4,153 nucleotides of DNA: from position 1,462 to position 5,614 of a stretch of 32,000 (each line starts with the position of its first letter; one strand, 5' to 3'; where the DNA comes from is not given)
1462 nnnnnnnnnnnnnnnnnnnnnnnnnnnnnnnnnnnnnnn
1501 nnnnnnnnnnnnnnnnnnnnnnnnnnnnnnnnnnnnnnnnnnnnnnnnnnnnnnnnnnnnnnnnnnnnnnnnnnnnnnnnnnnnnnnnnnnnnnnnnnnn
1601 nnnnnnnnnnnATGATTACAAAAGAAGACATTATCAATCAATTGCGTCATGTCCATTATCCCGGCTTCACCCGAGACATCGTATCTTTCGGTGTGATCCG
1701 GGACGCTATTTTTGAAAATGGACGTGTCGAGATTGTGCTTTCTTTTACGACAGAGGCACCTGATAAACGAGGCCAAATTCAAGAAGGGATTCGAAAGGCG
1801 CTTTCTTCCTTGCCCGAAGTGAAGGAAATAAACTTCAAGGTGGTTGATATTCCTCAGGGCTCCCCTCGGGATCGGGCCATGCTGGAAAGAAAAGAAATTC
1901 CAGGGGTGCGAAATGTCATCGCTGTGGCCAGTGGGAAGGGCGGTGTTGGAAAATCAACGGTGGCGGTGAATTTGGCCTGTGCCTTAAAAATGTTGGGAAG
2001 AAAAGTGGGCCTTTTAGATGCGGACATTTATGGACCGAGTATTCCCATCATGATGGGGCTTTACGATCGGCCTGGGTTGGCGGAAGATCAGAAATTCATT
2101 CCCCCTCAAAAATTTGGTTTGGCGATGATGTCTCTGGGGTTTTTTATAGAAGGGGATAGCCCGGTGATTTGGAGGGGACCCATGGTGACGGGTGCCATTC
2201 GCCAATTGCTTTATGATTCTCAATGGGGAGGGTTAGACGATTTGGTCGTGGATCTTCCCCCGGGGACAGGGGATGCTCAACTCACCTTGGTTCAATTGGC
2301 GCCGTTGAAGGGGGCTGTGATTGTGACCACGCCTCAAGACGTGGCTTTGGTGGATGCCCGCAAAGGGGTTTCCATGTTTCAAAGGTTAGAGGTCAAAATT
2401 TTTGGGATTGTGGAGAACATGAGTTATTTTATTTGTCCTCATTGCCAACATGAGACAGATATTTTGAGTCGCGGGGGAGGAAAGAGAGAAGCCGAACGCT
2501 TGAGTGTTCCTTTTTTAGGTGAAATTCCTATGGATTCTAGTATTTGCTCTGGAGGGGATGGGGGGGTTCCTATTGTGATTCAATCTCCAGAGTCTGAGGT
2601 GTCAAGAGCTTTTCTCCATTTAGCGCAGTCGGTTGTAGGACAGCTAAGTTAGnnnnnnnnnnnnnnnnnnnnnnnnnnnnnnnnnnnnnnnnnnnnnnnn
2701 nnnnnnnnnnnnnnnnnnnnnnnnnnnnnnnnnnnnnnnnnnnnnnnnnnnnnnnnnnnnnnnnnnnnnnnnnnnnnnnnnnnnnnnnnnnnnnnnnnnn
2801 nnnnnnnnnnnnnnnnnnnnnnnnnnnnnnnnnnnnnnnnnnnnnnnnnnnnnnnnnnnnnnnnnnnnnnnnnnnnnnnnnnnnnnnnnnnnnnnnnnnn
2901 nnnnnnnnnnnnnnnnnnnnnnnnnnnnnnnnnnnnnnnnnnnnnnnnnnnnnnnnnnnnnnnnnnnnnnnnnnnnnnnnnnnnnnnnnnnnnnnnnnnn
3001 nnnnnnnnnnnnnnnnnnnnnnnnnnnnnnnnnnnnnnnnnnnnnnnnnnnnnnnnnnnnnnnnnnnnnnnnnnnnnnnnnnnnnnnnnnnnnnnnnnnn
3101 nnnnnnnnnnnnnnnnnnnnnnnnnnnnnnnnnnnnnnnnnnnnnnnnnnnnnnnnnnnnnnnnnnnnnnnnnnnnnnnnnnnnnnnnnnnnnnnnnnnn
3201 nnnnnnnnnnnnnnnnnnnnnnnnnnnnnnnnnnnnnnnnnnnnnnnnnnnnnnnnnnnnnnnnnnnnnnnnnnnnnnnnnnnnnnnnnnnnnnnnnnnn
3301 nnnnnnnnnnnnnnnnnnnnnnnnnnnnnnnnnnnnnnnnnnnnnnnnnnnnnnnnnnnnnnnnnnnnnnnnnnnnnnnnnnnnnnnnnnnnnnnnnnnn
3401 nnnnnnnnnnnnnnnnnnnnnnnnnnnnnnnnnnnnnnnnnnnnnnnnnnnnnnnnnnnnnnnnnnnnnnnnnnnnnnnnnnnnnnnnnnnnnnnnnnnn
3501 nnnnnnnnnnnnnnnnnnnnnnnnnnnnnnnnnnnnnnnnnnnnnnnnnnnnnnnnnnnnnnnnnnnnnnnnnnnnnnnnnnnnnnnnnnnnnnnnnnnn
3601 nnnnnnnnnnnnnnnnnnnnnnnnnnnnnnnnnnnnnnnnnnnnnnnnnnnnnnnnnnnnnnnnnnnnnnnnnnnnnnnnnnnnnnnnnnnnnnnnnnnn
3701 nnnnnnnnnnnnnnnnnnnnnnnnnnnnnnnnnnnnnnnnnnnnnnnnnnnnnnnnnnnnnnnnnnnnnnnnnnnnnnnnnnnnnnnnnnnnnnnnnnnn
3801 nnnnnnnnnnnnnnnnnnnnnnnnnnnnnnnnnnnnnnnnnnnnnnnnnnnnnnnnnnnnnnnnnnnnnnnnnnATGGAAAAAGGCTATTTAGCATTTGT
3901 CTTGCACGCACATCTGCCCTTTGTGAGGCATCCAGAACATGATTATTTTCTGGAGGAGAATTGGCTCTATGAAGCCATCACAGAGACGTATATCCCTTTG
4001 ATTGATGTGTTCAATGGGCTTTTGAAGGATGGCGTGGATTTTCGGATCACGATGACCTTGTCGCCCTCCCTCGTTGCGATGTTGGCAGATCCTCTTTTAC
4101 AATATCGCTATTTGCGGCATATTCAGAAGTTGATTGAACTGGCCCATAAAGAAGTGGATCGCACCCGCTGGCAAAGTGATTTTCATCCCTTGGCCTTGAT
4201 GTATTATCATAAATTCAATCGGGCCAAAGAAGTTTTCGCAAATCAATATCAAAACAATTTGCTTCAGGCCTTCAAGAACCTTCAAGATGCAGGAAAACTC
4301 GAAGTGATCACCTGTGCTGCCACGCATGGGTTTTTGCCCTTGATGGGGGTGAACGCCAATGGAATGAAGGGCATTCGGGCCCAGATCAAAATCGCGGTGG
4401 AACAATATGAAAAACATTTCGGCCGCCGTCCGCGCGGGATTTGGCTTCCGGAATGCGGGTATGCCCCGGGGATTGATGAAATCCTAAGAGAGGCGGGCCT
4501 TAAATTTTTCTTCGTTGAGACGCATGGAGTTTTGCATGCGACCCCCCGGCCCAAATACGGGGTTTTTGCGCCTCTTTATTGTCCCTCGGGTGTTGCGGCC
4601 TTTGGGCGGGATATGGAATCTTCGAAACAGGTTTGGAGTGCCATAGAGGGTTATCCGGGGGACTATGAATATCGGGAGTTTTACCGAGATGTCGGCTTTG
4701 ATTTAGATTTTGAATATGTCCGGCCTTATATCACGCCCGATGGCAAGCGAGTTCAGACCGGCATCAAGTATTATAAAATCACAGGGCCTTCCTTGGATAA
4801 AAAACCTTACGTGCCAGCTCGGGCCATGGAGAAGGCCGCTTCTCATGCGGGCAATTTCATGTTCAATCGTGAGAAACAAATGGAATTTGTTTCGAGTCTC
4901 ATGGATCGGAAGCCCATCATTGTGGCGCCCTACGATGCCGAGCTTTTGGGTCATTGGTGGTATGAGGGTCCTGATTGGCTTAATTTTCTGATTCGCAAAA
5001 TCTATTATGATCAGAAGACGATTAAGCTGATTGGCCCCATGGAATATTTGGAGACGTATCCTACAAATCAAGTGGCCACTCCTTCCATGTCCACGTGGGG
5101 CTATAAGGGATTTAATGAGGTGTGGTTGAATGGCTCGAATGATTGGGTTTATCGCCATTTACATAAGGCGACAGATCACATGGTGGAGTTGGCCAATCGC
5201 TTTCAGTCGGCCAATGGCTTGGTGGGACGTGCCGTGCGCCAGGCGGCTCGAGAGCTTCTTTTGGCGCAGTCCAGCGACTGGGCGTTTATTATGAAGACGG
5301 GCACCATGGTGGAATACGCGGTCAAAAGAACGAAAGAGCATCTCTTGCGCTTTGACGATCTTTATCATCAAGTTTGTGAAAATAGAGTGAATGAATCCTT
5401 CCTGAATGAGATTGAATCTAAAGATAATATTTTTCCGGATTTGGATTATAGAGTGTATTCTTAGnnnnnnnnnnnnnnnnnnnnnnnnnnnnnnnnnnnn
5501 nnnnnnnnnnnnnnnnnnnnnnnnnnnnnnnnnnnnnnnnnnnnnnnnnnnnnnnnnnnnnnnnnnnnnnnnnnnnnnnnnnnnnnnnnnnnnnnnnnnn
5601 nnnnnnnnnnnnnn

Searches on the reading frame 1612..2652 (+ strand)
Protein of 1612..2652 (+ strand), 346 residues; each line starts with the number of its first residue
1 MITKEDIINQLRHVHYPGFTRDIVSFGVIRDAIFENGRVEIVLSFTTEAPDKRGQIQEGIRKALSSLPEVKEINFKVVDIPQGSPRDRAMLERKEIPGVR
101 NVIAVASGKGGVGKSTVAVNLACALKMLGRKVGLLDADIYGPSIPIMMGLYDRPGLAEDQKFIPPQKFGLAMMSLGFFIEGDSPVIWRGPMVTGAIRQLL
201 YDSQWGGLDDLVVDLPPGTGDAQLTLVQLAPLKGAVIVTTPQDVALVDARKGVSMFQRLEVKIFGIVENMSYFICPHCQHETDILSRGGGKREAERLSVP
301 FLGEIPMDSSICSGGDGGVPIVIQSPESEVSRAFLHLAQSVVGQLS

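Call 7: search_protein_families(library=pfam, proteins=[window:1612-2652:+], max_evalue=0.001)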
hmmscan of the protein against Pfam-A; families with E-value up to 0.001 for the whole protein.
window:1612-2652:+ (346 aa): 6 families
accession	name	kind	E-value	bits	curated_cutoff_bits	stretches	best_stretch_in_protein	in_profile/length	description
PF10609.15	ParA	-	3.8e-100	334.8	27.1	1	99-341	2-245/246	NUBPL iron-transfer P-loop NTPase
PF01656.29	CbiA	-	6.4e-13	49.2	25.4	1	103-311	1-115/125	CobQ/CobB/MinD/ParA nucleotide binding domain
PF13614.12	AAA_31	-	2.9e-09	37.5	27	1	101-139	2-40/177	AAA domain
PF01883.24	FeS_assembly_P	-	1.2e-07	32.4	23.5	1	4-74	1-72/73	Iron-sulfur cluster assembly protein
PF09140.17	MipZ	-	2.6e-06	27.4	20.7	1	102-139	2-39/262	ATPase MipZ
PF00142.24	Fer4_NifH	-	0.00016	21.7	25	0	107-138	6-37/271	4Fe-4S iron sulfur cluster binding proteins, NifH/frxC family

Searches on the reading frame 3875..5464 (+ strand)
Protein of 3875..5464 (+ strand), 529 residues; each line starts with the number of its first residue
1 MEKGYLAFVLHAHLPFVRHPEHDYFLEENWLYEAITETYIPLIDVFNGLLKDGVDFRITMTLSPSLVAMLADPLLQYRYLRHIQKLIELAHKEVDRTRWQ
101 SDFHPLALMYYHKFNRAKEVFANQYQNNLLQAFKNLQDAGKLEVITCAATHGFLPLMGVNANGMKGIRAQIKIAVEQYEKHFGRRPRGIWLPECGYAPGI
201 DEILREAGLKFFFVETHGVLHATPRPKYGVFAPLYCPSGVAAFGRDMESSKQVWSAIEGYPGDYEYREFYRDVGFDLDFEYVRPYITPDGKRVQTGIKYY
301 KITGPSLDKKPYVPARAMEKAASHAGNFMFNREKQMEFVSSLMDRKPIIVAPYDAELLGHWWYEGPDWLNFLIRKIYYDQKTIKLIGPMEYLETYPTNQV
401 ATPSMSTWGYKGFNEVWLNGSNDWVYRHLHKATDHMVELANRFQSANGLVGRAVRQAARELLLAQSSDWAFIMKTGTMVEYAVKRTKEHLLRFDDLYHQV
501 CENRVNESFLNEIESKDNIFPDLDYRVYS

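Call 7: search_protein_families(library=pfam, proteins=[window:3875-5464:+], max_evalue=0.001)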
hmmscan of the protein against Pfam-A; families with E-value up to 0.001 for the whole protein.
window:3875-5464:+ (529 aa): 2 families
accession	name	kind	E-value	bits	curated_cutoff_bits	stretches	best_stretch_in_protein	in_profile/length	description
PF09210.16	BE_C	-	3.2e-42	143.5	25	1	428-528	1-101/101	1,4-alpha-glucan branching enzyme, C-terminal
PF03065.20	Glyco_hydro_57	-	1.9e-38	132.9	21.2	1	7-329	1-273/291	Glycosyl hydrolase family 57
